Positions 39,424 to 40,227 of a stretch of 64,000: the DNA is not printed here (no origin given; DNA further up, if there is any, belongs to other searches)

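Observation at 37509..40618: Second copy of the ~170-aa protein, again flanked by HExxH proteins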

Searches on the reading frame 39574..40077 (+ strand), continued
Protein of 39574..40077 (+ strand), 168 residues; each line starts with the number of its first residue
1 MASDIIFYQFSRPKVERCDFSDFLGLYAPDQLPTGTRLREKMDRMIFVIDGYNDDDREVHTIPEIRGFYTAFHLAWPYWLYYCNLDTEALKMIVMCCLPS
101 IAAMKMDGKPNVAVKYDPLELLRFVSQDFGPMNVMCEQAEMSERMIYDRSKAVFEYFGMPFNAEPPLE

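Call 67: get_annotated_region(hit=H2, flank=7000)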
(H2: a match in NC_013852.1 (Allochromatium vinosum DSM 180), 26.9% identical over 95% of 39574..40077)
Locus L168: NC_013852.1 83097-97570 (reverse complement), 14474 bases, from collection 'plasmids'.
description: Allochromatium vinosum DSM 180 plasmid pALVIN01, complete sequence
organism: Allochromatium vinosum DSM 180 (NCBI taxid 572477)
taxonomy: Bacteria; Pseudomonadota; Gammaproteobacteria; Chromatiales; Chromatiaceae; Allochromatium; Allochromatium vinosum; Allochromatium vinosum DSM 180
host: -; source: -; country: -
typing (MOB-suite, as given by PLSDB): non-mobilizable; replicon rep_cluster_1270
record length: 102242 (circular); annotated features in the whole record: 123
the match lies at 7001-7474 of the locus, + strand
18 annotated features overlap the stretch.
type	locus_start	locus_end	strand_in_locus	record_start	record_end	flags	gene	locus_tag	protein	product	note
CDS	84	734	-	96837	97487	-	-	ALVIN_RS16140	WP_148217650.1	hypothetical protein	-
CDS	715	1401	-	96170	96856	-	-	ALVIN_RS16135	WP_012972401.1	DNA processing protein DprA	-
CDS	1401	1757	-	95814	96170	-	-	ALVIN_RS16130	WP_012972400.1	hypothetical protein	-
CDS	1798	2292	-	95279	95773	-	-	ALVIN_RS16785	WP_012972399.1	SprT-like domain-containing protein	-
CDS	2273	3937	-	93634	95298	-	-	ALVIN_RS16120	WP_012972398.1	methyl-accepting chemotaxis protein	-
CDS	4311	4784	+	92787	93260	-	-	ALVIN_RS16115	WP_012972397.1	DUF302 domain-containing protein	-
CDS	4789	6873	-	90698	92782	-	-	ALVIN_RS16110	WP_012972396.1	AAA family ATPase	-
CDS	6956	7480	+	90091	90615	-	-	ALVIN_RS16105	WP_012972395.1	chlororespiratory reduction 6 domain-containing protein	-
CDS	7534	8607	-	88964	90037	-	corA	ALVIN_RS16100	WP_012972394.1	magnesium/cobalt transporter CorA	GO:0006824 - cobalt ion transport [Evidence IEA]; GO:0015693 - magnesium ion transport [Evidence IEA]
CDS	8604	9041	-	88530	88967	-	-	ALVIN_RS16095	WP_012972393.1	hypothetical protein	-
CDS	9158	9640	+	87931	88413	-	tsaA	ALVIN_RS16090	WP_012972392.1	tRNA (N6-threonylcarbamoyladenosine(37)-N6)-methyltransferase TrmO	GO:0006400 - tRNA modification [Evidence IEA]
CDS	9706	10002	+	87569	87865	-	-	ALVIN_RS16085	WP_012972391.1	hypothetical protein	-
CDS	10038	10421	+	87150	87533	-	-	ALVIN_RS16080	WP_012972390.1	YchJ family metal-binding protein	-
CDS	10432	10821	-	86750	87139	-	-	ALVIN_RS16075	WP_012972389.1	DUF393 domain-containing protein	-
CDS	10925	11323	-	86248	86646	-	-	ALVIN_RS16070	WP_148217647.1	hypothetical protein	-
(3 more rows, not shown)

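Call 68: get_annotated_region(hit=H4, flank=7000)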
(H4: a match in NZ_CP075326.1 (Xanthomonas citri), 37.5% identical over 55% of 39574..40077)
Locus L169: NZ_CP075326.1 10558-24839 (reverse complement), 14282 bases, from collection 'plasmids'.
description: Xanthomonas citri pv. citri strain GD82 plasmid pXAC219, complete sequence
organism: Xanthomonas citri (NCBI taxid 611301)
taxonomy: Bacteria; Pseudomonadota; Gammaproteobacteria; Lysobacterales; Lysobacteraceae; Xanthomonas; Xanthomonas citri
host: -; source: citrus,citrus leaves; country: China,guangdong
typing (MOB-suite, as given by PLSDB): mobilizable; relaxase MOBH
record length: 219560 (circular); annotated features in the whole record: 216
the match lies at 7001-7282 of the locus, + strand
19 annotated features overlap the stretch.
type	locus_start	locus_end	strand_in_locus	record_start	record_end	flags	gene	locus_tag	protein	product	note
CDS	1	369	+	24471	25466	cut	-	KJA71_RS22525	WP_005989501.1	S49 family peptidase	GO:0006508 - proteolysis [Evidence IEA]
CDS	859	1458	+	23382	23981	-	-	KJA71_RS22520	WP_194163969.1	hypothetical protein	-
CDS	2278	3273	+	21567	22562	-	-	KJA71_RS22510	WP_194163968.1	hypothetical protein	-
CDS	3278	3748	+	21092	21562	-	-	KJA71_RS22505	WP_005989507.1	hypothetical protein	-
CDS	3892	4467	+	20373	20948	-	-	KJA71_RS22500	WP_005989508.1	Cro/CI family transcriptional regulator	-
CDS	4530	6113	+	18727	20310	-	-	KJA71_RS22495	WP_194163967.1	LPD1 domain-containing protein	-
CDS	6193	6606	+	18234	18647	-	-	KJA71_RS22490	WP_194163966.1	hypothetical protein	-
CDS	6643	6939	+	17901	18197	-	-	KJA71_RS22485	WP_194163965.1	hypothetical protein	-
CDS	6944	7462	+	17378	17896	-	-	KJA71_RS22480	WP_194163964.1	hypothetical protein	-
CDS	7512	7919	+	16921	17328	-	-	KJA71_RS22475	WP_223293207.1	hypothetical protein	-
CDS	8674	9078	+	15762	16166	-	-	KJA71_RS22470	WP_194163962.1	hypothetical protein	-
CDS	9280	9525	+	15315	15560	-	-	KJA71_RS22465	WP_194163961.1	hypothetical protein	-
CDS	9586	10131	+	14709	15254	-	-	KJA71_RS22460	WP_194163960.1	hypothetical protein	-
CDS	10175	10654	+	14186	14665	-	-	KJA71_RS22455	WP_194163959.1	hypothetical protein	-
CDS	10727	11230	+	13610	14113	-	-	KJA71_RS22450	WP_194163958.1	hypothetical protein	-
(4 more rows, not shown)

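Call 69: get_annotated_region(hit=H1, flank=7000)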
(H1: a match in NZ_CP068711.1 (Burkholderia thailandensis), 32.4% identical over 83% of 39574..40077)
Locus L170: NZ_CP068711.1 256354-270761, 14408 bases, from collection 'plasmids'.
description: Burkholderia thailandensis strain AW34-19p plasmid p1, complete sequence
organism: Burkholderia thailandensis (NCBI taxid 57975)
taxonomy: Bacteria; Pseudomonadota; Betaproteobacteria; Burkholderiales; Burkholderiaceae; Burkholderia; Burkholderia thailandensis
host: -; source: soil; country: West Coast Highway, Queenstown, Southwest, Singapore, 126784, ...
typing (MOB-suite, as given by PLSDB): non-mobilizable; mating-pair formation MPF_F
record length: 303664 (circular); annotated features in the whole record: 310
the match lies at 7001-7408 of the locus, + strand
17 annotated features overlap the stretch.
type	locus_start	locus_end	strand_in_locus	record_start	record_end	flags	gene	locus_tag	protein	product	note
CDS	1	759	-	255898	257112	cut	-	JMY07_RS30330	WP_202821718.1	AAA family ATPase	-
CDS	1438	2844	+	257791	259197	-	-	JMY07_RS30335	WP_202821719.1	replication initiation protein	GO:0006270 - DNA replication initiation [Evidence IEA]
CDS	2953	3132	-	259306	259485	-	-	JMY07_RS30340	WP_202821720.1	hypothetical protein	-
CDS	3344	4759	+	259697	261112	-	-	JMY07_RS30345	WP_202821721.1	RES family NAD+ phosphorylase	-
CDS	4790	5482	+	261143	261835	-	-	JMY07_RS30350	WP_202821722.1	UPF0489 family protein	-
CDS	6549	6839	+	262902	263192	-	-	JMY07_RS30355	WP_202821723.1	H-NS histone family protein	-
CDS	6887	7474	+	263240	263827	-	-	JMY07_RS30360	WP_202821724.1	hypothetical protein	-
CDS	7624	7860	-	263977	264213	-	-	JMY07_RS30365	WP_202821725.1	hypothetical protein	-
CDS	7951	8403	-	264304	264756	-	-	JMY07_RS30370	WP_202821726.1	hypothetical protein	-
CDS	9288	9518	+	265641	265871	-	-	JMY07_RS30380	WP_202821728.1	hypothetical protein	-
CDS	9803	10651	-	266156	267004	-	ppk2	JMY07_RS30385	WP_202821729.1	polyphosphate kinase 2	GO:0006793 - phosphorus metabolic process [Evidence IEA]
CDS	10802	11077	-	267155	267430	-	-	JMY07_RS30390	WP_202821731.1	DUF5676 family membrane protein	-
CDS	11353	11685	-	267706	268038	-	-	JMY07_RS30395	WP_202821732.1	YHS domain-containing protein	-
CDS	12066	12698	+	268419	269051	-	-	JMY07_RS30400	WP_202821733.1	LemA family protein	-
CDS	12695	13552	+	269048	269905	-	-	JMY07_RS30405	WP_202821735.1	YgcG family protein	-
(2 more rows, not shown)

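Call 93: get_annotated_region(hit=H3, flank=5000)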
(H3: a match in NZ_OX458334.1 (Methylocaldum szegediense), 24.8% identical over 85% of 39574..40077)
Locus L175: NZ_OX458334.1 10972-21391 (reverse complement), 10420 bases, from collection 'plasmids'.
description: Methylocaldum szegediense isolate Msz(Nor) plasmid MSZNORminor, complete sequence
organism: Methylocaldum szegediense (NCBI taxid 73780)
taxonomy: Bacteria; Pseudomonadota; Gammaproteobacteria; Methylococcales; Methylococcaceae; Methylocaldum; Methylocaldum szegediense
host: -; source: -; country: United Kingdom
typing (MOB-suite, as given by PLSDB): non-mobilizable
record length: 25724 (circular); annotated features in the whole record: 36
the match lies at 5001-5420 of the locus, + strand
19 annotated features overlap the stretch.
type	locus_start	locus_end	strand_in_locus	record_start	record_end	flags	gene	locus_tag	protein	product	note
CDS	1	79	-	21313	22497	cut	-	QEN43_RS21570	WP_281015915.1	DNA cytosine methyltransferase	-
CDS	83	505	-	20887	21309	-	-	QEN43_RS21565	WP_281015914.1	very short patch repair endonuclease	-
CDS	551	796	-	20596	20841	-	-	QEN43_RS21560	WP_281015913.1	DUF2188 domain-containing protein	-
CDS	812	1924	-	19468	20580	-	-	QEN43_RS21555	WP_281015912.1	XRE family transcriptional regulator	-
CDS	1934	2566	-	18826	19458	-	-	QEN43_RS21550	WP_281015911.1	hypothetical protein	-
CDS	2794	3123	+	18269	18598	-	-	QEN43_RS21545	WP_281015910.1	DUF6794 domain-containing protein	-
CDS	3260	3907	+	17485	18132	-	-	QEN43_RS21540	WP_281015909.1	AAA family ATPase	-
CDS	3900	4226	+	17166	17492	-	-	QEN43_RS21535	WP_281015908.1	hypothetical protein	-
CDS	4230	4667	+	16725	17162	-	-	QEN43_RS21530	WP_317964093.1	DUF3574 domain-containing protein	-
CDS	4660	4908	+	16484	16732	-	-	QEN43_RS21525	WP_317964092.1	WGR domain-containing protein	-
CDS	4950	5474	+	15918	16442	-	-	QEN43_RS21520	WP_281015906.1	chlororespiratory reduction 6 domain-containing protein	-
CDS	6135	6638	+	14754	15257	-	-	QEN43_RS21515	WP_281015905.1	helix-turn-helix domain-containing protein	-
CDS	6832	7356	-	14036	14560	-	-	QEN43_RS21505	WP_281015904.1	metal-dependent hydrolase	-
CDS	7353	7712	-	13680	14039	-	-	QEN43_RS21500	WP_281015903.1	hypothetical protein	-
CDS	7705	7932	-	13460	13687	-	-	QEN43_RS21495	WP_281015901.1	hypothetical protein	-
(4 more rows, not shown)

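Call 94: get_annotated_region(hit=H13, flank=5000)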
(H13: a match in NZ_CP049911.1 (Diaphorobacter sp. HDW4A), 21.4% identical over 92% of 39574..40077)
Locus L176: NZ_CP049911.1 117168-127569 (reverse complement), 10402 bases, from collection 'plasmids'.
description: Diaphorobacter sp. HDW4A plasmid p_unnamed1, complete sequence
organism: Diaphorobacter sp. HDW4A (NCBI taxid 2714924)
taxonomy: Bacteria; Pseudomonadota; Betaproteobacteria; Burkholderiales; Comamonadaceae; Diaphorobacter; Diaphorobacter sp. HDW4A
host: -; source: Hydrophilus acuminatus,single bacterial strain; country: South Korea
typing (MOB-suite, as given by PLSDB): non-mobilizable
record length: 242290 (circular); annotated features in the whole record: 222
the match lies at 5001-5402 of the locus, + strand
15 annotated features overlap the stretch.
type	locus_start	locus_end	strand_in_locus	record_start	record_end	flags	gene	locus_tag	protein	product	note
CDS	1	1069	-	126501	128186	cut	merA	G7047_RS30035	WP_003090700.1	mercury(II) reductase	-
predicted_resistance_gene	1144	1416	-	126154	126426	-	merP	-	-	mercury resistance system periplasmic binding protein MerP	predicted by amrfinderplus; class MERCURY; identity 100.0%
predicted_resistance_gene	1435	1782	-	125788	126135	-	merT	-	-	mercuric transport protein MerT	predicted by amrfinderplus; class MERCURY; identity 99.14%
CDS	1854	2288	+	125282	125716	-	-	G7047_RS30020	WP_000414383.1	mercury resistance transcriptional regulator MerR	-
predicted_resistance_gene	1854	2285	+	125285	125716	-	merR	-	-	mercury resistance transcriptional regulator MerR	predicted by amrfinderplus; class MERCURY; identity 100.0%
CDS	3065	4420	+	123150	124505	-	yjjJ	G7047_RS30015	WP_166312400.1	type II toxin-antitoxin system HipA family toxin YjjJ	-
CDS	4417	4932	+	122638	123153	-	-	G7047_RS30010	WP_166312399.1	hypothetical protein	-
CDS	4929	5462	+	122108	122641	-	-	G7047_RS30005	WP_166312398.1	DUF1817 domain-containing protein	-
CDS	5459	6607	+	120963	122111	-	-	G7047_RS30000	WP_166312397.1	site-specific integrase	GO:0015074 - DNA integration [Evidence IEA]; GO:0006310 - DNA recombination [Evidence IEA]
CDS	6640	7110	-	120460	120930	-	-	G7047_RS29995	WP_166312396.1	hypothetical protein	-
CDS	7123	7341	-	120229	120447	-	-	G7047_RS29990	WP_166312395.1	hypothetical protein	-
CDS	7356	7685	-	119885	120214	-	-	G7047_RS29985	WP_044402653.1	hypothetical protein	-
CDS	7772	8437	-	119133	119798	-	-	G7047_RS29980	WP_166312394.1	hypothetical protein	-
CDS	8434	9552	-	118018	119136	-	-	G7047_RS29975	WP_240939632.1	ParM/StbA family protein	-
CDS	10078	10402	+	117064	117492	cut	mobI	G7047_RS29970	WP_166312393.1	conjugative transfer protein MobI(A/C)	-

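Call 99: find_related_loci(query=A1, collection=viral_contigs, flank=5000)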
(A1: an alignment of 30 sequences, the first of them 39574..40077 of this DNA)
Query A1 (168 aa) in viral_contigs; peptide patterns used: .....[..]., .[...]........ (x = any residue, [..] = any of these).
34 stretches matched a pattern; 2 encode a relative of the query (tblastn E <= 1e-3); 2 distinct loci.
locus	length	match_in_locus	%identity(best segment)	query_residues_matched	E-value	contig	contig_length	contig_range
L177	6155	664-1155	54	3-166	1e-60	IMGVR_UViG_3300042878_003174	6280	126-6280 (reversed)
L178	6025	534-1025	54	3-166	5e-60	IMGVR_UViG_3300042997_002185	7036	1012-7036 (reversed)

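Call 104: find_encoding_contigs(protein=P0157, flank=4000, max_places=2)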
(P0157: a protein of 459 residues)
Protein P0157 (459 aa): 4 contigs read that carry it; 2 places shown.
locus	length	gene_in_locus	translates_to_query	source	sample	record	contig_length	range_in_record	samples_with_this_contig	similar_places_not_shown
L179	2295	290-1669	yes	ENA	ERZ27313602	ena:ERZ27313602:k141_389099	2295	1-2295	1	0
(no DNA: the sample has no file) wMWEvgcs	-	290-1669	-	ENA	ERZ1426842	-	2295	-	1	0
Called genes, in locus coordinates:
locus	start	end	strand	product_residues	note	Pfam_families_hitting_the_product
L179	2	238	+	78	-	?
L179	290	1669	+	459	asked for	-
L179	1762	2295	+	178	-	?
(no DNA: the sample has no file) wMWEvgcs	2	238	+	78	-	?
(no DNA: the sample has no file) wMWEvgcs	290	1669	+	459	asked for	-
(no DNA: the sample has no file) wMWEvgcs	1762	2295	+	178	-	?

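Call 105: find_encoding_contigs(protein=P0234, flank=4000, max_places=2)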
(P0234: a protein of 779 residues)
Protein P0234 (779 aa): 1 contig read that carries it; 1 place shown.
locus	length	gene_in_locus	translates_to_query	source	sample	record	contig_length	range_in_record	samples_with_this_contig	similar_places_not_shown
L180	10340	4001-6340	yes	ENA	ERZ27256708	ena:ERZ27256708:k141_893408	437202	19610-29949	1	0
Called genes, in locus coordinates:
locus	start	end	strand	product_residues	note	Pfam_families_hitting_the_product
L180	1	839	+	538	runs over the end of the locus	PF00149:Metallophos, PF19976:GAAD (weak)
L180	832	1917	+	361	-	PF19994:GASH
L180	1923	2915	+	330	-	PF19975:DO-GTPase1 (weak), PF19993:DO-GTPase2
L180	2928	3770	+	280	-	PF19975:DO-GTPase1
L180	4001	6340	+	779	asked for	PF20012:GAP1-N1 (faint)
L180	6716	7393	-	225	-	PF04191:PEMT (weak), PF04140:ICMT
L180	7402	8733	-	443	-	PF00474:SSF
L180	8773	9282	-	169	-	-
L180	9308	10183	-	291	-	PF01381:HTH_3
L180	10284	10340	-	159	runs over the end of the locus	-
